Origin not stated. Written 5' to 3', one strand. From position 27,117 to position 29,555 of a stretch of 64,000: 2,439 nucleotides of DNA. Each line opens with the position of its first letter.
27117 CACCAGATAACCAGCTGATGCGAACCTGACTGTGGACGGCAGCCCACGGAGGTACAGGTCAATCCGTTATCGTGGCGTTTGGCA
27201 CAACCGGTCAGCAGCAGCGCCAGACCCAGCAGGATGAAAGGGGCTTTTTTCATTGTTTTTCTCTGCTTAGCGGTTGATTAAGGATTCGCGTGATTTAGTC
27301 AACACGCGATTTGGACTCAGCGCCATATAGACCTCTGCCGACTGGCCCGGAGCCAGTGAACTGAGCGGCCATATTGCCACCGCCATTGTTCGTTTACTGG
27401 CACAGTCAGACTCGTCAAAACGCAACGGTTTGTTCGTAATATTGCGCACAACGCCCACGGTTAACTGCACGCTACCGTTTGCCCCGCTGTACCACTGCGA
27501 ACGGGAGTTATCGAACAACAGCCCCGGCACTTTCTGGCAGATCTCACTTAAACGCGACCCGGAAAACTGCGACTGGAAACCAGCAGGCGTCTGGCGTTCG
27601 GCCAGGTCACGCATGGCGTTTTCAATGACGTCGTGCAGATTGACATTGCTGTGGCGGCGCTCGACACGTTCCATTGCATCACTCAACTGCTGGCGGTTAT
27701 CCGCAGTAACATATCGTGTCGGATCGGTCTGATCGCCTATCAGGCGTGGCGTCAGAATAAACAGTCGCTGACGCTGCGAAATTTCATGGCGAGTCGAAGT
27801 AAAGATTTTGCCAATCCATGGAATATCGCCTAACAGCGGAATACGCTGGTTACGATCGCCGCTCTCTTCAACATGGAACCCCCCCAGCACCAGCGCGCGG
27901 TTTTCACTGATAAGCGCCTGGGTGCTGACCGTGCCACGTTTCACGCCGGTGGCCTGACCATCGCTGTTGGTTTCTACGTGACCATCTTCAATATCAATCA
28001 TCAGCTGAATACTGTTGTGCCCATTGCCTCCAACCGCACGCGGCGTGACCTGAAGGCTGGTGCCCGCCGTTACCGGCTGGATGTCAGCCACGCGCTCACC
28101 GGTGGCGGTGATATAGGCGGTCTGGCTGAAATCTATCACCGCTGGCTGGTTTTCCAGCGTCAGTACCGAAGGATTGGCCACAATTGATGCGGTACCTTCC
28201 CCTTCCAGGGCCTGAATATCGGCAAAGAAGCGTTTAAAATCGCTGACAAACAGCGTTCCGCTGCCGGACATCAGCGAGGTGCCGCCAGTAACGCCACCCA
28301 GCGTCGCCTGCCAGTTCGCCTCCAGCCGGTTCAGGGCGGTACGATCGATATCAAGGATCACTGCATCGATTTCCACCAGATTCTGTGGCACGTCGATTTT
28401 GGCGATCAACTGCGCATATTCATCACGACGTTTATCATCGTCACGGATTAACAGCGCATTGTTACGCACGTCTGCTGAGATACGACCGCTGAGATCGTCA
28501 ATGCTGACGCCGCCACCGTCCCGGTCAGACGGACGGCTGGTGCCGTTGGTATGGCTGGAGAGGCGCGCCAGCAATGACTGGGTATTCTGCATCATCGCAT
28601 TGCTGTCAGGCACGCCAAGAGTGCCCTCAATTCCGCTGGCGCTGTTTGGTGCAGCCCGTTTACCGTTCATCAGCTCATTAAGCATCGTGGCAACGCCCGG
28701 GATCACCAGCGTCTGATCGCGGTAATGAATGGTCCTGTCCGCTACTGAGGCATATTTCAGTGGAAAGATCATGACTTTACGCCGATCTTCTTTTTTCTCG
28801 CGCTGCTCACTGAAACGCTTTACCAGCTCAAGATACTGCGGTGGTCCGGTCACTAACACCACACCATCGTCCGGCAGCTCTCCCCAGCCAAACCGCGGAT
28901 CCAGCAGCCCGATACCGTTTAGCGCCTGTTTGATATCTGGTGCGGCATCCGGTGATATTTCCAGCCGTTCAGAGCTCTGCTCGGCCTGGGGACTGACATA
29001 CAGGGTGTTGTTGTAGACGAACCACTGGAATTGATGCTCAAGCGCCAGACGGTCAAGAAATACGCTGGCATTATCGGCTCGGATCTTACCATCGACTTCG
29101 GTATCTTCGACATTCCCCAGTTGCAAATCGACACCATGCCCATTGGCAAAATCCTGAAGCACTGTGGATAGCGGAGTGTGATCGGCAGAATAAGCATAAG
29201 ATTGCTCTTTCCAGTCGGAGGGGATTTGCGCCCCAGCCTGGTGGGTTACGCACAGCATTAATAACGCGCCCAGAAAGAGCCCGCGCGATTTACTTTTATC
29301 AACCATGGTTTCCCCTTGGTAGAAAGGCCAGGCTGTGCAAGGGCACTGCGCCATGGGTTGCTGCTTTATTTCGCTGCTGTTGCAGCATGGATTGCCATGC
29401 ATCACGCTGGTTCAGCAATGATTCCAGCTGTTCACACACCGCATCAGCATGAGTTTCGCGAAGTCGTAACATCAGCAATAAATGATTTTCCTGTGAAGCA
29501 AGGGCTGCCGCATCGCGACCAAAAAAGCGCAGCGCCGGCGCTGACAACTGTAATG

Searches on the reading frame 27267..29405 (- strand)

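Call 66: search_protein_families(library=pfam, proteins=[window:27267-29405:-], max_evalue=0.000001)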
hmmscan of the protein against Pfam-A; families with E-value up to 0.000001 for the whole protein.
window:27267-29405:- (712 aa): 2 families
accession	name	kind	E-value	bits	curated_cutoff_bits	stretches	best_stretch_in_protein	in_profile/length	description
PF00263.26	Secretin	-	8.6e-33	113.7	27.5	1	399-556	1-168/169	Bacterial type II and III secretion system protein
PF03958.22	Secretin_N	-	1.5e-24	86.4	28.2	2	212-341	2-67/69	Bacterial type II/III secretion system short domain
